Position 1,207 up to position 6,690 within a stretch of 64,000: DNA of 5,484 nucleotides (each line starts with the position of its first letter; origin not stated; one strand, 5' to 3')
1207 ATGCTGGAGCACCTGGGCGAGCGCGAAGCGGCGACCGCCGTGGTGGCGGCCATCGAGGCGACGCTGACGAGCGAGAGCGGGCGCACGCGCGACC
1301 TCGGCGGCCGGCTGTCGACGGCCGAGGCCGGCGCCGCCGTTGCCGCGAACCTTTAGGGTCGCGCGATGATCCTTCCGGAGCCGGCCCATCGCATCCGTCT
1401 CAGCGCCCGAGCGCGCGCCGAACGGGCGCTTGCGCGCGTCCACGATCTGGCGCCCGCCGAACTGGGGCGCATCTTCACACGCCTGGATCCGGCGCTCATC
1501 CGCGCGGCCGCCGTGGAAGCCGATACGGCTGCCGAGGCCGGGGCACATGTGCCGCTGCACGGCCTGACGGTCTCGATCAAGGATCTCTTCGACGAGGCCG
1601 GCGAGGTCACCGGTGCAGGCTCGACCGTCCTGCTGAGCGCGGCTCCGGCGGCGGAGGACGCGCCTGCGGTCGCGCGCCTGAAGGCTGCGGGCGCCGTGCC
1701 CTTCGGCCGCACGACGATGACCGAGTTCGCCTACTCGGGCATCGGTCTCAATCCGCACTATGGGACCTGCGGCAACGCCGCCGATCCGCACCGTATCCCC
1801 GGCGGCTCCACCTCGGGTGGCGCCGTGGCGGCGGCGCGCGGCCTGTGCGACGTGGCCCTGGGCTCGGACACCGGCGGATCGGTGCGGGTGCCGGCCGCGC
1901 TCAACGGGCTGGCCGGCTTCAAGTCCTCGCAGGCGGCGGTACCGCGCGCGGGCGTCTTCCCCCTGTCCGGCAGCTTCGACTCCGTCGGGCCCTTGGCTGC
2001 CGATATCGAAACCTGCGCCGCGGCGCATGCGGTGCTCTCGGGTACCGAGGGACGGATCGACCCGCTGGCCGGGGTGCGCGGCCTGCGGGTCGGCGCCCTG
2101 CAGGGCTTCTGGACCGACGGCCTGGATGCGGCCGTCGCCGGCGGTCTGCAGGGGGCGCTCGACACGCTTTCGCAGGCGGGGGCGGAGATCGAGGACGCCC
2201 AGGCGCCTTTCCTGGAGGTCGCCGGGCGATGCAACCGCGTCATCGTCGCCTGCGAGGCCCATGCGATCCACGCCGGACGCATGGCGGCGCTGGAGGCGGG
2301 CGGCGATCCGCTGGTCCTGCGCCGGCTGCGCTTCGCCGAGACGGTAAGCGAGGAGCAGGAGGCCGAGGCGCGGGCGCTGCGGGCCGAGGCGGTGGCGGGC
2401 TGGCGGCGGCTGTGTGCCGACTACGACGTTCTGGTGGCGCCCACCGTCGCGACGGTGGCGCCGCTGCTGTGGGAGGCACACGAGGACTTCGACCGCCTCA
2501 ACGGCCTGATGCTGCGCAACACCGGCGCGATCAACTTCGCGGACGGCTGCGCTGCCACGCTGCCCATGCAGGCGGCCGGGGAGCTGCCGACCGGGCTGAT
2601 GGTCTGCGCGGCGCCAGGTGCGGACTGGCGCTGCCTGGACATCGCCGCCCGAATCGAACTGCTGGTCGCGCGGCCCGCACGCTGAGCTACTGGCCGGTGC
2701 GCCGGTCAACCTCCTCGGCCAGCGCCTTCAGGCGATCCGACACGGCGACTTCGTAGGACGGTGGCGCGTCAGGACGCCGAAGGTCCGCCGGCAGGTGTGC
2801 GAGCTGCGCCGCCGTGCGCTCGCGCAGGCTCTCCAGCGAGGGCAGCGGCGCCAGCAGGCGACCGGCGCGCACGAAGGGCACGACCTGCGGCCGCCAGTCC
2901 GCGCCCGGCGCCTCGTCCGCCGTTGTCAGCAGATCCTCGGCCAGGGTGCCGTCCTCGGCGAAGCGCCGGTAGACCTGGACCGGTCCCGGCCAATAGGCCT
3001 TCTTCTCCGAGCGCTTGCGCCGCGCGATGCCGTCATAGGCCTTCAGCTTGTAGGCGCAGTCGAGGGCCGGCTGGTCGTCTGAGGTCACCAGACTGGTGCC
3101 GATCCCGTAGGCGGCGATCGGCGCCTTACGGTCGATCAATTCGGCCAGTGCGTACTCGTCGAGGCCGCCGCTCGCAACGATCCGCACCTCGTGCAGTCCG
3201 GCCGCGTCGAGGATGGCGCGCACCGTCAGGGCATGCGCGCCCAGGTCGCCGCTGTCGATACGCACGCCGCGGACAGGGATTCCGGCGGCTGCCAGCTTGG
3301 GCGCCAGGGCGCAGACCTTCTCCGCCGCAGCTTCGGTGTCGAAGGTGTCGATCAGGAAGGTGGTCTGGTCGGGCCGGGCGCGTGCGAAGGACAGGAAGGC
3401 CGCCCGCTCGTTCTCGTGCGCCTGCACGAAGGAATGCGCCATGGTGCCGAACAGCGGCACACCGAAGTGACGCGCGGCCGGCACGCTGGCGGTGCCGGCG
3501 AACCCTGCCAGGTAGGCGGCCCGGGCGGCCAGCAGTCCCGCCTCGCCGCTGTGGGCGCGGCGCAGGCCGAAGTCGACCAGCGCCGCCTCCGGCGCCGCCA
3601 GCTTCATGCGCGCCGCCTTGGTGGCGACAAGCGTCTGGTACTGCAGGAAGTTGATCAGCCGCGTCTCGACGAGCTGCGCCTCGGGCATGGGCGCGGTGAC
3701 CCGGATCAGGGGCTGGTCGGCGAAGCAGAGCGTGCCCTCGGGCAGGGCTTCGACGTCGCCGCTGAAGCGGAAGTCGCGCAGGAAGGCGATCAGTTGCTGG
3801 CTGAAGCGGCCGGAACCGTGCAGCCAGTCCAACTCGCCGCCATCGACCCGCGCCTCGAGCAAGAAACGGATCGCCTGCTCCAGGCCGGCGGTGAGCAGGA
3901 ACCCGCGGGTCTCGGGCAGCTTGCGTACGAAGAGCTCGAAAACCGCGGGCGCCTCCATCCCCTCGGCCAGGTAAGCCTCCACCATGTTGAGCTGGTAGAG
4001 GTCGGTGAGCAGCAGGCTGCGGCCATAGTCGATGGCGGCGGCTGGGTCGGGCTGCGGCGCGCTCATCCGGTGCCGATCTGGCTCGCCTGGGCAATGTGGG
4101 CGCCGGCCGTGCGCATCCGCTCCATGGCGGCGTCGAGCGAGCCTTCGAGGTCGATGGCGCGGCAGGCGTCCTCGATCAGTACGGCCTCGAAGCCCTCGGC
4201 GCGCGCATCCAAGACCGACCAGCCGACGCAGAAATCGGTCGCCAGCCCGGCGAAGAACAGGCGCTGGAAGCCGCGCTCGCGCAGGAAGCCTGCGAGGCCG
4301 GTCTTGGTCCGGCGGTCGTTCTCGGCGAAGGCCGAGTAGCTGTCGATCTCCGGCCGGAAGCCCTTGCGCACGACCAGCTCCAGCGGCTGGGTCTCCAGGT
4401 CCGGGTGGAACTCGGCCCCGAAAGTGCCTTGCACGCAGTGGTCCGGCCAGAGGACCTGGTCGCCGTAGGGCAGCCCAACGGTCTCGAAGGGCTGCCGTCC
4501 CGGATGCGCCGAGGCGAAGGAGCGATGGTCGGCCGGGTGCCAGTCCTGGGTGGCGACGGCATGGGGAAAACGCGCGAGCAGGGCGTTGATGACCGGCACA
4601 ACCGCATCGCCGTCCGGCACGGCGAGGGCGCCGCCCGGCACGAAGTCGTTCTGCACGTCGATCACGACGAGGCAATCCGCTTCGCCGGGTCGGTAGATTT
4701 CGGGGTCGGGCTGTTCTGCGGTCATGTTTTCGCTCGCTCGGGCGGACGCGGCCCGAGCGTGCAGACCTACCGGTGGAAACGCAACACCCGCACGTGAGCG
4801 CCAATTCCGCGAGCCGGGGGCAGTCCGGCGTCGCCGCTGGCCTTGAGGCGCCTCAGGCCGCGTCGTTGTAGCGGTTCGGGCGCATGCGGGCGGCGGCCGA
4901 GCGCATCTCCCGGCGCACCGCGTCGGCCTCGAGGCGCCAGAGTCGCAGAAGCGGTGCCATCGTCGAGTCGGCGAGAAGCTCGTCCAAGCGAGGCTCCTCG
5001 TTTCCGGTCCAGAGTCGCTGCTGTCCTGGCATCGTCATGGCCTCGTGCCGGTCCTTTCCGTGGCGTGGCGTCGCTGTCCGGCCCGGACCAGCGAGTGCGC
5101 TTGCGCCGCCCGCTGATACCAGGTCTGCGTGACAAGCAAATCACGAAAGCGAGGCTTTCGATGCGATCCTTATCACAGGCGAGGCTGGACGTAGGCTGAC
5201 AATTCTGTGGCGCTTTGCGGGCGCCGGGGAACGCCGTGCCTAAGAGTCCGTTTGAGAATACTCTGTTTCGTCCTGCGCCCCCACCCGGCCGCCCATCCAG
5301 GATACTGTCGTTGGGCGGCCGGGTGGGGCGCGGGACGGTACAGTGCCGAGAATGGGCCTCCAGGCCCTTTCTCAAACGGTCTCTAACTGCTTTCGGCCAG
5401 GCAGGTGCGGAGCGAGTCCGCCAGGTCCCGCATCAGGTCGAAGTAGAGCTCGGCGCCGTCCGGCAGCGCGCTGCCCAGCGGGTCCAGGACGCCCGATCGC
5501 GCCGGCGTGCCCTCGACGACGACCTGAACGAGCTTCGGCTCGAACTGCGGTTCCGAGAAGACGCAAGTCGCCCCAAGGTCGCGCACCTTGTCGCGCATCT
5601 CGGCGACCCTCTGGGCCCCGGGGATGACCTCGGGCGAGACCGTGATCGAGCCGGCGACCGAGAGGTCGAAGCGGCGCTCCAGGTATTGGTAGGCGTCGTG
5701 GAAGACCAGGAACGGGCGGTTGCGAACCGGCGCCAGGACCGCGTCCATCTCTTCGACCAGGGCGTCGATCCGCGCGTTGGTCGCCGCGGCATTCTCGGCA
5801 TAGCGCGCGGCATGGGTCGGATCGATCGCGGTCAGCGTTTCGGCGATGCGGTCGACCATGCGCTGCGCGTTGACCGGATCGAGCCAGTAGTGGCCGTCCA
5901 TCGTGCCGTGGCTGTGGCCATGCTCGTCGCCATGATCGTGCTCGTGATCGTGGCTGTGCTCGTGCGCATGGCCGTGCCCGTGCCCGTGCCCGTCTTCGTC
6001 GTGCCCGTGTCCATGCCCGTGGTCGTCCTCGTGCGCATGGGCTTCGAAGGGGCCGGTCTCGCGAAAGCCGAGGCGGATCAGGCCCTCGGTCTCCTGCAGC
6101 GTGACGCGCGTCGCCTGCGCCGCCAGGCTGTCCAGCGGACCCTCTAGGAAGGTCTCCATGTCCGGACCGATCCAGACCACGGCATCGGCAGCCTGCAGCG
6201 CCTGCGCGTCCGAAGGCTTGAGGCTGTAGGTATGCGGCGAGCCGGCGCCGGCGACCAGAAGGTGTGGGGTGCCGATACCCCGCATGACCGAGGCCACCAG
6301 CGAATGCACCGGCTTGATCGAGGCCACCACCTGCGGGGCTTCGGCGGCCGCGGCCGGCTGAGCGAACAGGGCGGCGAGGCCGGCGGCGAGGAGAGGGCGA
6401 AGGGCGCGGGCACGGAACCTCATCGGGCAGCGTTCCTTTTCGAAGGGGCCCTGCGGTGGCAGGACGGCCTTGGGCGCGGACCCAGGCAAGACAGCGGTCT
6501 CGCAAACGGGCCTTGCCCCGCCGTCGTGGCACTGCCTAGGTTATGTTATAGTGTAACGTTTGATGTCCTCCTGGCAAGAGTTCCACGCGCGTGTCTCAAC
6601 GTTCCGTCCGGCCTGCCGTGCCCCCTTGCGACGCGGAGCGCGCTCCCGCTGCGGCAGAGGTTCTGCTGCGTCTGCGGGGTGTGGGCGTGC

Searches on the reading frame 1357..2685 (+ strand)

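Call 69: search_protein_families(library=pfam, proteins=[window:1357-2685:+], max_evalue=0.00001)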
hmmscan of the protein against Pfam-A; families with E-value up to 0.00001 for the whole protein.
window:1357-2685:+ (442 aa): 1 family
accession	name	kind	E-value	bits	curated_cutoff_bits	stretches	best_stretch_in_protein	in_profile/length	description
PF01425.27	Amidase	-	1.5e-69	235.6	27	1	41-427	23-445/445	Amidase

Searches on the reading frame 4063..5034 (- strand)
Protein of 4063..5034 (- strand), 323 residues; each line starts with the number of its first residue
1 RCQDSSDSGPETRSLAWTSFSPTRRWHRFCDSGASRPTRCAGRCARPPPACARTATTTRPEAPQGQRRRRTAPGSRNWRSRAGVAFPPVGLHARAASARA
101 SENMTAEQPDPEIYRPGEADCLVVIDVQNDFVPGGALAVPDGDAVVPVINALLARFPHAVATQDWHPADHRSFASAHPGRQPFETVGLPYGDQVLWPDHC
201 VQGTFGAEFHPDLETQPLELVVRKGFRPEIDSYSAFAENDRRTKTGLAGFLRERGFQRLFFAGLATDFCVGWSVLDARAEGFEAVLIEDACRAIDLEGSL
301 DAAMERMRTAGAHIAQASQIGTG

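Call 69: search_protein_families(library=pfam, proteins=[window:4063-5034:-], max_evalue=0.00001)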
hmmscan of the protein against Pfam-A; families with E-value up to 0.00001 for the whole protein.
window:4063-5034:- (323 aa): 1 family
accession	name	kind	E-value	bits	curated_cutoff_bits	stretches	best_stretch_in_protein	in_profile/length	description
PF00857.26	Isochorismatase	-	2.4e-30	106.3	27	1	121-317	2-173/175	Isochorismatase domain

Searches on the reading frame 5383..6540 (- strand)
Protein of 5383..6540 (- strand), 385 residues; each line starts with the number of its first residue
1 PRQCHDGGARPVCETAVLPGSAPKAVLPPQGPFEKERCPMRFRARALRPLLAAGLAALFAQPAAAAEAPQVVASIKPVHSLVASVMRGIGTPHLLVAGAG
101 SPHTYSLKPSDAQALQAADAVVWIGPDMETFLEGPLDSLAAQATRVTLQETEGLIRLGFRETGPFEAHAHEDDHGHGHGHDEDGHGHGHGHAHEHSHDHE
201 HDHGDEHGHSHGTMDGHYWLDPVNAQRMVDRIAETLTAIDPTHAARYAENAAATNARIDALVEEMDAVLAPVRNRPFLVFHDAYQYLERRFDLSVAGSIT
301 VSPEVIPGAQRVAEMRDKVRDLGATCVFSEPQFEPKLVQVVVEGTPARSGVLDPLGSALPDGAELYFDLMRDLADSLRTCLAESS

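Call 69: search_protein_families(library=pfam, proteins=[window:5383-6540:-], max_evalue=0.00001)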
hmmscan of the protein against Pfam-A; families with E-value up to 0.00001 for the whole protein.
window:5383-6540:- (385 aa): 1 family
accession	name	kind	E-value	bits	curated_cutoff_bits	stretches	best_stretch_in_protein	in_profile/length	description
PF01297.22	ZnuA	-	3.1e-70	237.1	29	1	71-380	1-263/263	Zinc-uptake complex component A periplasmic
